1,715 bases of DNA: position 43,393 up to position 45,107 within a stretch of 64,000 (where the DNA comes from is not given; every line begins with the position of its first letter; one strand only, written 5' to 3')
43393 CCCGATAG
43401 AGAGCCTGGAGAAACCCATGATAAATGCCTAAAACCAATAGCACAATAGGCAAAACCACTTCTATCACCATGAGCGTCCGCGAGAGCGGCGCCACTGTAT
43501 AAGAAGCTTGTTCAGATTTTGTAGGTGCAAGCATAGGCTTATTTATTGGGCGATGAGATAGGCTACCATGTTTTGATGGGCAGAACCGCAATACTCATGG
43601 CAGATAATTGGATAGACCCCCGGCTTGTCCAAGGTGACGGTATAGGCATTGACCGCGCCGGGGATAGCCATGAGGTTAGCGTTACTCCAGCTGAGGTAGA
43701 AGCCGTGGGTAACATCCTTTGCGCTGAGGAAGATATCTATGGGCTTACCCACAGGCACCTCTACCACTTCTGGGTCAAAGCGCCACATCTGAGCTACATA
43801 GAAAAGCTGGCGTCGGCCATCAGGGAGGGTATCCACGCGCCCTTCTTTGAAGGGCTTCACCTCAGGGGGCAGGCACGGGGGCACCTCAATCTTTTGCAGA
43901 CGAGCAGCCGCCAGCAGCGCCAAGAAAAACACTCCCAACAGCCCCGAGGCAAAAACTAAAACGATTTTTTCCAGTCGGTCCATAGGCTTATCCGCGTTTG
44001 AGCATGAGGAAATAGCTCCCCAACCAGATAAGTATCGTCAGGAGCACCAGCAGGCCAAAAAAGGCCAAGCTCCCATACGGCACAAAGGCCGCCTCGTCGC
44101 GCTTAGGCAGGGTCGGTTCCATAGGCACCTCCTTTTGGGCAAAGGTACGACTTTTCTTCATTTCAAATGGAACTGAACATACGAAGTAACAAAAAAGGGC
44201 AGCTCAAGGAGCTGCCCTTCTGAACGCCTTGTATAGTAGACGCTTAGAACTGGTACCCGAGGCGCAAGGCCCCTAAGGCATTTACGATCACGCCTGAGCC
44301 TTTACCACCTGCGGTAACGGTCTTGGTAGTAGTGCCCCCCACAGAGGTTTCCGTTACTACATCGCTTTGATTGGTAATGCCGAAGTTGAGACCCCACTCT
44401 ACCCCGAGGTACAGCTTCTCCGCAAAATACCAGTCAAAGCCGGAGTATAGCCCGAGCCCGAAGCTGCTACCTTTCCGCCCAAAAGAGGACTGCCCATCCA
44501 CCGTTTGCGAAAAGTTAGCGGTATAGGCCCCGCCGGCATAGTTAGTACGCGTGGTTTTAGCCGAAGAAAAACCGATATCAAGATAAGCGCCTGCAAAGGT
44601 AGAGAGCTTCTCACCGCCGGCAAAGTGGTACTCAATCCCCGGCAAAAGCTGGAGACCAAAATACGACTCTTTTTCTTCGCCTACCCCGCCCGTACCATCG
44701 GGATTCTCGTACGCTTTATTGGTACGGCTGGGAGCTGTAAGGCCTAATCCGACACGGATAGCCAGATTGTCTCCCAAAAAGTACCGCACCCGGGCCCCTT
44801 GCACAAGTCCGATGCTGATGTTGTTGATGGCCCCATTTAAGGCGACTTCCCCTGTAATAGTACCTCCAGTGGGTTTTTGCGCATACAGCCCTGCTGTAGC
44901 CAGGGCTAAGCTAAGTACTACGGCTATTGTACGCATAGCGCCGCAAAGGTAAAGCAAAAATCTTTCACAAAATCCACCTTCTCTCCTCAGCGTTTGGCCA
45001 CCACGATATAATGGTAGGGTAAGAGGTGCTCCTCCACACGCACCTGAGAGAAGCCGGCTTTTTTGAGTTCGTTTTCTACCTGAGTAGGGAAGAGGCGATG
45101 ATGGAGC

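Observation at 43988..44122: Unannotated 44-aa ORF encoding a ba3-oxidase subunit IIa-like single-TM protein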

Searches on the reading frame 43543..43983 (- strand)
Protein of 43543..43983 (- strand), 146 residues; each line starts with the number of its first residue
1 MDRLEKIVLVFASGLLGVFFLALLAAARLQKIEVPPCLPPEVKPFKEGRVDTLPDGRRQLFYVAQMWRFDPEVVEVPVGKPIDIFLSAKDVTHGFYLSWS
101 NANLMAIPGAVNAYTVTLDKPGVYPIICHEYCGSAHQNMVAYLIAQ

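Call 3: search_protein_families(library=pfam, proteins=[window:43543-43983:-], max_evalue=1)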
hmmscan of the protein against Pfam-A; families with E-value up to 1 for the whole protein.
window:43543-43983:- (146 aa): 2 families
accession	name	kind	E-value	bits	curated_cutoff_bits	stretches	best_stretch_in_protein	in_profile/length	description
PF00116.26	COX2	-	6e-10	39.5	22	1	70-139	45-113/120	Cytochrome C oxidase subunit II, periplasmic domain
PF13473.12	Cupredoxin_1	-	0.0014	19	27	1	68-132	31-95/104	Cupredoxin-like domain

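Call 17: search_solved_structures(query=window:43543-43983:-, max_evalue=0.001, show_alignments=1)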
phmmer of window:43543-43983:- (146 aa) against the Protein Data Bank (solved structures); distinct sequences matched with E-value up to 0.001: 37.
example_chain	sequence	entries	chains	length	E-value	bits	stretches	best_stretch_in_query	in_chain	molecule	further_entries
7deg_B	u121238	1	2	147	2.7e-32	114.6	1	3-144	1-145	Cytochrome oxidase subunit II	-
6pty_A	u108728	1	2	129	9.8e-19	70.7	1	42-144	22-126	Cytochrome c oxidase subunit 2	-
3eh3_B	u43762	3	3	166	2.5e-18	69.4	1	19-144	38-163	Cytochrome c oxidase subunit 2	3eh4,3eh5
3s33_B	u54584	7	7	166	2.5e-18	69.3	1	19-144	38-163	Cytochrome c oxidase subunit 2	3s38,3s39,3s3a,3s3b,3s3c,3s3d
2qpe_B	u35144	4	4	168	2.5e-18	69.3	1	19-144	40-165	Cytochrome c oxidase subunit 2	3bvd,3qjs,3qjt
1ehk_B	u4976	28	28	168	2.6e-18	69.3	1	19-144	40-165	BA3-TYPE CYTOCHROME-C OXIDASE | Cytochrome c oxidase polypeptide II | Cytochrome c oxidase subunit 2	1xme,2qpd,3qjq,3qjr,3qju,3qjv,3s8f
2fwl_B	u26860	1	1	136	3.1e-18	69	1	24-144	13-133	Cytochrome c oxidase subunit II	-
2cua_A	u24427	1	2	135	3.1e-18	69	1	24-144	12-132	PROTEIN (CUA)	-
2lln_A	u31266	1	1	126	4.4e-18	68.6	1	43-144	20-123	Cytochrome c oxidase subunit 2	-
6ptt_A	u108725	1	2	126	4.2e-17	65.4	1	43-143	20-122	Cytochrome c oxidase subunit 2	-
5u7n_A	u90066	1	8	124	4e-11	46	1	41-130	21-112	Cytochrome c oxidase subunit 2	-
7o37_b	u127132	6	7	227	3.5e-08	36.4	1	72-140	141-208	Cytochrome c oxidase subunit 2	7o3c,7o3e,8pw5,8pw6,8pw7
5z62_B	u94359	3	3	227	6.4e-08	35.6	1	74-140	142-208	Cytochrome c oxidase subunit 2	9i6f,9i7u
2yev_B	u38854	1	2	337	7.3e-08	35.4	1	73-141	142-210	CYTOCHROME C OXIDASE SUBUNIT 2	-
6hu9_b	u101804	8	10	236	2.5e-06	30.4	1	70-140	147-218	Cytochrome c oxidase subunit 2 | CYTOCHROME C OXIDASE SUBUNIT 2; SYNONYM: CYTOCHROME C OXIDASE POLYPEPTIDE II, COX2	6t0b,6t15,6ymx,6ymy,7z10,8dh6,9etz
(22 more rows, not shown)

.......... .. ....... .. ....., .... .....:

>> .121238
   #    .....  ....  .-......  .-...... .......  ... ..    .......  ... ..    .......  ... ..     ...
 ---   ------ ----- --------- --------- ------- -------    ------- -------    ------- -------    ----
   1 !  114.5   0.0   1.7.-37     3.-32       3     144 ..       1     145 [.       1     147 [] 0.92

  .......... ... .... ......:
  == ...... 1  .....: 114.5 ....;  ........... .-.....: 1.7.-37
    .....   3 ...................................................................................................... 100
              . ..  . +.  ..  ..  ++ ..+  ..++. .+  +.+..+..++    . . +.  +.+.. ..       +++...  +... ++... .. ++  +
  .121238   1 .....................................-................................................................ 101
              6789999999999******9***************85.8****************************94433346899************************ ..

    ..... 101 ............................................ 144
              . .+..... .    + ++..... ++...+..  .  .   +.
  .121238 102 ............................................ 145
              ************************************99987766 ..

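Call 24: search_protein_families(library=ncbifam, proteins=[window:43543-43983:-], max_evalue=0.01)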
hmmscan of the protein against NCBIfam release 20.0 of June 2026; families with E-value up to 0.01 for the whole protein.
window:43543-43983:- (146 aa): 6 families
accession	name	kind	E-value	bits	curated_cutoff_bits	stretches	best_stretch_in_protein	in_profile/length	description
TIGR02866.1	CoxB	equivalog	2.1e-16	60.1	147.7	1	72-144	118-190/202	cytochrome c oxidase subunit II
TIGR04246.1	nitrous_NosZ_Gp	equivalog_domain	3.9e-15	55.1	625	1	64-144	491-575/578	Sec-dependent nitrous-oxide reductase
NF050117.1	aa3_CtaC_Actin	exception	1.9e-10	40.4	250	1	73-140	160-227/244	aa3-type cytochrome oxidase subunit II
NF041074.2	quin_ox_SoxA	equivalog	2e-08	34.2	110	1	63-140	68-148/154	proton pump complex quinol oxidase subunit SoxA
TIGR04244.1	nitrous_NosZ_RR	equivalog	9.6e-08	31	625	1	88-144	569-625/627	TAT-dependent nitrous-oxide reductase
TIGR01433.1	CyoA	equivalog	0.00024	20.6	266.2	1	10-140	80-207/226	ubiquinol oxidase subunit II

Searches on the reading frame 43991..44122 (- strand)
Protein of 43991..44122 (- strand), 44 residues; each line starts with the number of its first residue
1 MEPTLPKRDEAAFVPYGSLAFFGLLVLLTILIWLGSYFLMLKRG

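Call 14: search_solved_structures(query=A1, max_evalue=1, show_alignments=3)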
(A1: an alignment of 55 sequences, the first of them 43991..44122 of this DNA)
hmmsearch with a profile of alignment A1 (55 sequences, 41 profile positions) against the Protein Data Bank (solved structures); distinct sequences matched with E-value up to 1: 3.
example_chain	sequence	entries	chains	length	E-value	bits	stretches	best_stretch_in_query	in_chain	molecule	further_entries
7deg_C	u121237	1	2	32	1.4e-09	40.4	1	10-41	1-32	Cytochrome oxidase subunit IIa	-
1xme_C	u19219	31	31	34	3.7e-06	29.6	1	11-40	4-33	Cytochrome c oxidase polypeptide IIA | Cytochrome c oxidase polypeptide 2A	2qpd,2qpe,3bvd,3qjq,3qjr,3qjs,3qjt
1ehk_C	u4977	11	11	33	5.4e-06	29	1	11-40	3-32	BA3-TYPE CYTOCHROME-C OXIDASE | Cytochrome c oxidase polypeptide 2A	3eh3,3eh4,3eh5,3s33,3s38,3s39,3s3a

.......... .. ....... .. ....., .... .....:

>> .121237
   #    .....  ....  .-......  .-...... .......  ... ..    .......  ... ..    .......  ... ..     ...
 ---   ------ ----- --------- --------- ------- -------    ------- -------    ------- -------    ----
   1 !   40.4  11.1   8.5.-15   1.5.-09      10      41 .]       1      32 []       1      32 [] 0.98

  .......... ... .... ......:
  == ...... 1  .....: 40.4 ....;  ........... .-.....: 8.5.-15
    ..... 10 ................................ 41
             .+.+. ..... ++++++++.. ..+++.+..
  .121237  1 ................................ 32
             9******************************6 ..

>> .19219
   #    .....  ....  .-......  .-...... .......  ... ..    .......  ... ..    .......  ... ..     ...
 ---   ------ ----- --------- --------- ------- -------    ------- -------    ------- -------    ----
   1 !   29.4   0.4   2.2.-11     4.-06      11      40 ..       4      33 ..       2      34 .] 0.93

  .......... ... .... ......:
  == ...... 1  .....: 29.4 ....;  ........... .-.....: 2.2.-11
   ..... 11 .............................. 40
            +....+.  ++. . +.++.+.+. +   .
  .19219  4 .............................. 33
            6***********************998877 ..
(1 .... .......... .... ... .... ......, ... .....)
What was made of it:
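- A 55-sequence profile hits only 7deg_C (E 1.4e-9), 1xme_C (3.7e-6) and 1ehk_C (5.4e-6) among 177,635 PDB sequences (call 14). Profile E of 1e-9 to a solved subunit (call 14).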

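Call 15: search_protein_families(library=pfam, alignment_id=A1, max_evalue=0.01)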
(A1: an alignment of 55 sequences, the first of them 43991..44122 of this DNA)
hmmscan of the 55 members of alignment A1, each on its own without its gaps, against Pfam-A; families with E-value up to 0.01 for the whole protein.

A. member 1, window:43991-44122:- (44 aa): 1 family
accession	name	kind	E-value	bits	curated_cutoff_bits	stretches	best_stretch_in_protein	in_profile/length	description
PF08113.16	CoxIIa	-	0.0019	18.4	20.7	1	15-44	4-33/33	Cytochrome c oxidase subunit IIa family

B. families by the number of members that match (of 55 scanned): 3 families
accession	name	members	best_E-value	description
PF08113.16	CoxIIa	36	4.8e-09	Cytochrome c oxidase subunit IIa family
PF06716.16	MP_p6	1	0.0032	Movement protein p6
PF17870.6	Insulin_TMD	1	0.0097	Insulin receptor trans-membrane segment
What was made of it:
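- Pfam CoxIIa gives 18.4 bits against a gathering score of 20.7, E 0.0019 (call 15). 36 of 55 family members hit PF08113 at E<=0.01, best 4.8e-9 (call 15).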

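Call 24: search_protein_families(library=ncbifam, proteins=[window:43991-44122:-], max_evalue=0.01)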
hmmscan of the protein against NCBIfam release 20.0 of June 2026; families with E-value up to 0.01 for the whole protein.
window:43991-44122:- (44 aa): 0 families

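Call 40: find_homologous_proteins(query=A1, max_evalue=0.001)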
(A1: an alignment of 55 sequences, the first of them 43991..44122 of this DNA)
Query A1 (55 sequences) (44 aa, profile of the alignment): 271 proteins with E <= 0.001 among 8000 candidates; the best 120 are listed.
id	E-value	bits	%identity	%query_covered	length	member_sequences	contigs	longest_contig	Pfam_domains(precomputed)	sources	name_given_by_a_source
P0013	3.3e-19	86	58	82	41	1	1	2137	PF08113.17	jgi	jgi:hypothetical protein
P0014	1.1e-18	84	65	77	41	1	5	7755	PF08113.17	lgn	-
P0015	2.1e-18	83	62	77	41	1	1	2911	PF08113.17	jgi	jgi:hypothetical protein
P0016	4.6e-18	82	50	86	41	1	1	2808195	-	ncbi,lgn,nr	ncbi:cytochrome c oxidase subunit 2A [Chitinophaga sp. Cy-1792]|nr:cytochrome c oxidase subunit 2A [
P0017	4.6e-18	82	47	86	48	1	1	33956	PF08113.17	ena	-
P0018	5.7e-18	82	61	70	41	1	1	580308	PF08113.17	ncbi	ncbi:cytochrome c oxidase subunit 2A [Chitinophaga sp. Hz27]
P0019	6.3e-18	82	51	84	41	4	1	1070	PF08113.17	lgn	-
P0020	8.2e-18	81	45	100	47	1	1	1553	PF08113.17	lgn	-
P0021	8.7e-18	81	58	82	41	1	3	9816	PF08113.17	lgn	-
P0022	1.2e-17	81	64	75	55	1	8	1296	-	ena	-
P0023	2.7e-17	80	53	82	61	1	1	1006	-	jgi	-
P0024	2.7e-17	80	52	95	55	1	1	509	-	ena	-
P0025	2.8e-17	80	53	98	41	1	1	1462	PF08113.17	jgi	jgi:hypothetical protein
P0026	3.0e-17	80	58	86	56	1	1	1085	-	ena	-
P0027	3.1e-17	79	65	77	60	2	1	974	-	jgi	jgi:hypothetical protein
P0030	4.5e-17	79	47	77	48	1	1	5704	PF08113.17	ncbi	ncbi:MAG: cytochrome c oxidase subunit 2A [Ginsengibacter sp.]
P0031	6.7e-17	78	46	80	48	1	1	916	PF08113.17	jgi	-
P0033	8.2e-17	78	51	95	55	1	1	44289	PF08113.17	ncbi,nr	ncbi:MAG: cytochrome c oxidase subunit 2A [Chitinophagaceae bacterium]|nr:cytochrome c oxidase subun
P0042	1.5e-16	77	44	89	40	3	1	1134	PF08113.17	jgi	-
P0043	1.6e-16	77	50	86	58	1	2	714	PF08113.17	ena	-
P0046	1.7e-16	77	51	93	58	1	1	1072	PF08113.17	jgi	jgi:hypothetical protein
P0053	2.4e-16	77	46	80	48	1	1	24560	PF08113.17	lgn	-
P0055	2.4e-16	77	60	80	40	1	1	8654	PF08113.17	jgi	jgi:hypothetical protein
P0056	2.8e-16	76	56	77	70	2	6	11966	PF08113.17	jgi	jgi:hypothetical protein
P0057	2.8e-16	76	50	86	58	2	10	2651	PF08113.17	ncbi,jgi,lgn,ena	-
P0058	2.8e-16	76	51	84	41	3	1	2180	PF08113.17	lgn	-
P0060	2.9e-16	76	56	77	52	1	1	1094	PF08113.17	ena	-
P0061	3.0e-16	76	46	89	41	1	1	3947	PF08113.17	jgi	jgi:hypothetical protein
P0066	3.2e-16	76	57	80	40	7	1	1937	PF08113.17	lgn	-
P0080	6.8e-16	75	53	82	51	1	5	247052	PF08113.17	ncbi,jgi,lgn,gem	-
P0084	7.7e-16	75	47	86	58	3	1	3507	PF08113.17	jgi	jgi:hypothetical protein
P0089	8.5e-16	75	45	95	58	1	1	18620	PF08113.17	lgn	-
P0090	8.6e-16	75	54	80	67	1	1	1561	PF08113.17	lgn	-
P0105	1.3e-15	74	51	80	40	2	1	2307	PF08113.17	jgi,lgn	jgi:hypothetical protein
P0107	1.5e-15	74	53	95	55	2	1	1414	PF08113.17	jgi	jgi:hypothetical protein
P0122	3.2e-15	73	38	95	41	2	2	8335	PF08113.17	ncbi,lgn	-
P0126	3.5e-15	73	56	95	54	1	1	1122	PF08113.17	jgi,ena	-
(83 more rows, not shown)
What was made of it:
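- Closest known: "Cytochrome c oxidase subunit 2A" proteins of Chitinophaga and other Chitinophagales. Same: They belong to the same family profile (E 1e-15 to 1e-18, call 40).
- NCBI names homologs "cytochrome c oxidase subunit 2A" (call 40).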

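Call 49: predict_structure(alignment_id=A2)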
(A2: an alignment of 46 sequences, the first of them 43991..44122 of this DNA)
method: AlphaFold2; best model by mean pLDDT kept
length: 44 residues; sequences in the alignment: 46
mean_pLDDT: 84.3   pTM: 0.46
mean pLDDT of the five models: 84.3, 83.7, 83.4, 82.9, 81.5
residues with pLDDT >= 90: 25; 70-90: 7; 50-70: 11; < 50: 1
segments of 3 or more residues with pLDDT < 50: none
pLDDT, mean of each block of 10 residues (from residue 1): 59 85 97 96 83
secondary structure, 60 per line:
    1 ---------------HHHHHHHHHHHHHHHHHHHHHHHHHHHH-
elements in order: H16-43
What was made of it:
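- Checked: AlphaFold2 gives one helix, residues 16-43, mean pLDDT 84 (call 49).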

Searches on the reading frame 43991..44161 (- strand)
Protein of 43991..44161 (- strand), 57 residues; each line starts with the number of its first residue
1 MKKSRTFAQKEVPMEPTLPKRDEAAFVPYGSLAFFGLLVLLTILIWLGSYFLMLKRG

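Call 3: search_protein_families(library=pfam, proteins=[window:43991-44161:-], max_evalue=1)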
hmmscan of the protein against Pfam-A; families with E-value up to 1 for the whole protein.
seq(57 aa): 1 family
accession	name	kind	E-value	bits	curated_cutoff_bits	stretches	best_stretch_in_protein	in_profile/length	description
PF08113.16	CoxIIa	-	0.0038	17.4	20.7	1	28-57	4-33/33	Cytochrome c oxidase subunit IIa family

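Call 4: search_solved_structures(query=window:43991-44161:-, max_evalue=10, show_alignments=3)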
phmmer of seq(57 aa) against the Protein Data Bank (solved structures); distinct sequences matched with E-value up to 10: 5.
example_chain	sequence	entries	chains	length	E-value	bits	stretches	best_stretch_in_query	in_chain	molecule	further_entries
1ehk_C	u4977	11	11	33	0.12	16.1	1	28-57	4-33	BA3-TYPE CYTOCHROME-C OXIDASE | Cytochrome c oxidase polypeptide 2A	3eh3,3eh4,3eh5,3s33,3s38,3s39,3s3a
1xme_C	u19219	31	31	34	0.13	16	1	28-57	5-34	Cytochrome c oxidase polypeptide IIA | Cytochrome c oxidase polypeptide 2A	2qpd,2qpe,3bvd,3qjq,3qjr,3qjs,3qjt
7deg_C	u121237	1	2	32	0.19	15.4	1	26-57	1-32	Cytochrome oxidase subunit IIa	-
4xyd_A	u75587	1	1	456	0.55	14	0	28-56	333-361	Nitric-oxide reductase subunit B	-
7vrj_B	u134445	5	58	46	1.3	12.8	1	30-48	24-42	Light-harvesting protein LH1 beta1 | Antenna complex alpha/beta subunit | Beta subunit of light-harvesting 1 complex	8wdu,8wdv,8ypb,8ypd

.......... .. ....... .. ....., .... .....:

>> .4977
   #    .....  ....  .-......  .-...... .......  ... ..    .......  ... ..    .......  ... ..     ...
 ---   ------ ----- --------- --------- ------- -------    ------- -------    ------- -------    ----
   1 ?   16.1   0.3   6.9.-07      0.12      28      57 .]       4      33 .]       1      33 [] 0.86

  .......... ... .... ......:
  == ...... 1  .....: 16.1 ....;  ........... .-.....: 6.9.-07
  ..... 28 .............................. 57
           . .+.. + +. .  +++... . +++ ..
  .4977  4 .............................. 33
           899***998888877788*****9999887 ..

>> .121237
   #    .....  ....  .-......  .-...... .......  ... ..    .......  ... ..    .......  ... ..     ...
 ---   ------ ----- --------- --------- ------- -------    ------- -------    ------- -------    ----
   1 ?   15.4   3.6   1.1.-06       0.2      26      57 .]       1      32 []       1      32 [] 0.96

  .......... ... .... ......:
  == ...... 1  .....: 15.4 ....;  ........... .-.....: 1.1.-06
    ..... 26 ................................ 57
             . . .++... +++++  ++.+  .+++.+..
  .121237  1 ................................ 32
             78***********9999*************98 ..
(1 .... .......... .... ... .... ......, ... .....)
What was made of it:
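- Closest known: Thermus thermophilus ba3 oxidase subunit IIa, CbaD. Same: Profile E is 3.7e-6 (call 14), and the pairwise alignment covers 30 residues (call 4).
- Checked: Thermus resemblance: phmmer aligns residues 15-44 of the 44-aa peptide with residues 5-34 of Thermus IIa, both ending in RG (call 4).
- In the PDB the top three hits are all IIa chains, at E 0.12-0.19 (call 4).
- Tried and rejected: Single-sequence searches (Pfam, PDB) were only borderline (calls 3, 4).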

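Call 6: find_homologous_proteins(query=window:43991-44161:-, max_evalue=10)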
Query seq(57 aa) (57 aa): 12 proteins with E <= 10 among 12 candidates.
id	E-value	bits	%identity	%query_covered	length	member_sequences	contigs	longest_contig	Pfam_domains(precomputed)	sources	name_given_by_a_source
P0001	8.7e-30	118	100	100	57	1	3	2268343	-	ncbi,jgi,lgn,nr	ncbi:MAG: hypothetical protein N3A68_07065 [Bacteroidia bacterium]|jgi:hypothetical protein|nr:hypot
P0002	2.5e-19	85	95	77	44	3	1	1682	-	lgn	-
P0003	2.3e-18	82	91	77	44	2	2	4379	-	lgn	-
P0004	1.3e-16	77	75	93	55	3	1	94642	-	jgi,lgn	-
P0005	3.1e-14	70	86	77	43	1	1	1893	-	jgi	jgi:hypothetical protein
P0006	6.6e-12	62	77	77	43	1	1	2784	-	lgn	-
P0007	6.6e-12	62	79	68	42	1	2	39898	-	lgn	-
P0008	1.0e-11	62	77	77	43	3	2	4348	-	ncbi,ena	-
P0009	5.8e-11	59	73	77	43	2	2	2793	-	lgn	-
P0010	1.7e-10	58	81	63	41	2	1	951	-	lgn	-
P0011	3.2e-10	57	78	63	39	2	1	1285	-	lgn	-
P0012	1.2e-9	55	66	77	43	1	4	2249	-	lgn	-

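Call 25: find_encoding_contigs(protein=P0001, flank=6000, max_places=3)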
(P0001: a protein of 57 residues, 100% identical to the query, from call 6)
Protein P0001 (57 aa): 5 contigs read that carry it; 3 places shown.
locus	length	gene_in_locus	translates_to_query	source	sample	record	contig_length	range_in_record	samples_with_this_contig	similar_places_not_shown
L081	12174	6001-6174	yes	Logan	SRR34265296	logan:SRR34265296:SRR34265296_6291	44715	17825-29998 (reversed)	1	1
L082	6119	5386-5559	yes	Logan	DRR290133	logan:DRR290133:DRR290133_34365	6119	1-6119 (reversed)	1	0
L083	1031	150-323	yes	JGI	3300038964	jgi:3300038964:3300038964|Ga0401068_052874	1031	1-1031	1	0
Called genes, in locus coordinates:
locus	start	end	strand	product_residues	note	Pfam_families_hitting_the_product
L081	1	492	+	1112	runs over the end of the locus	PF13205:Big_5 (weak), PF00932:LTD, PF13205:Big_5 (weak), PF00932:LTD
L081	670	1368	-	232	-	PF01128:IspD, PF12804:NTP_transf_3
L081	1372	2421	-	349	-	PF02547:Queuosine_synth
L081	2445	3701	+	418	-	PF12704:MacB_PCD, PF02687:FtsX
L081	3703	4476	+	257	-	PF00535:Glycos_transf_2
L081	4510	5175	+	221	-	PF08003:Methyltransf_9, PF13489:Methyltransf_23, PF13649:Methyltransf_25, PF13847:Methyltransf_31, PF08241:Methyltransf_11, PF08242:Methyltransf_12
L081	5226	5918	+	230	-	PF13568:OMP_b-brl_2 (weak), PF16961:OmpA_like (faint)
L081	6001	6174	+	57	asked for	-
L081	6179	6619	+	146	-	PF00116:COX2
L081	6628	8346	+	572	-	PF00115:COX1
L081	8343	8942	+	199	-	PF02630:SCO1-SenC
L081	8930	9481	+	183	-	PF00034:Cytochrom_C, PF13442:Cytochrome_CBB3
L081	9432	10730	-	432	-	PF13579:Glyco_trans_4_4, PF13439:Glyco_transf_4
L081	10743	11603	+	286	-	PF13115:YtkA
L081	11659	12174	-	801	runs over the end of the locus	PF07244:POTRA (weak), PF01103:Omp85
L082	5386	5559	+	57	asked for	-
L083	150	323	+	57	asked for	-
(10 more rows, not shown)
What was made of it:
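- Checked: The 57-aa version is already in NCBI and JGI as a hypothetical protein (calls 6, 25).
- It also occurs on three independently assembled contigs with an identical protein (call 25).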

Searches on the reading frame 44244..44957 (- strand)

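Call 3: search_protein_families(library=pfam, proteins=[window:44244-44957:-], max_evalue=1)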
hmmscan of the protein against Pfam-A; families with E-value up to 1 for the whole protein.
window:44244-44957:- (237 aa): 2 families
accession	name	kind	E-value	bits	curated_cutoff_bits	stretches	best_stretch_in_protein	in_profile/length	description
PF13568.12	OMP_b-brl_2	-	8.1e-07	29.7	27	1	44-196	33-172/175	Outer membrane protein beta-barrel domain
PF12099.14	DUF3575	-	0.16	11.7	21.1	1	148-198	95-145/177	Protein of unknown function (DUF3575)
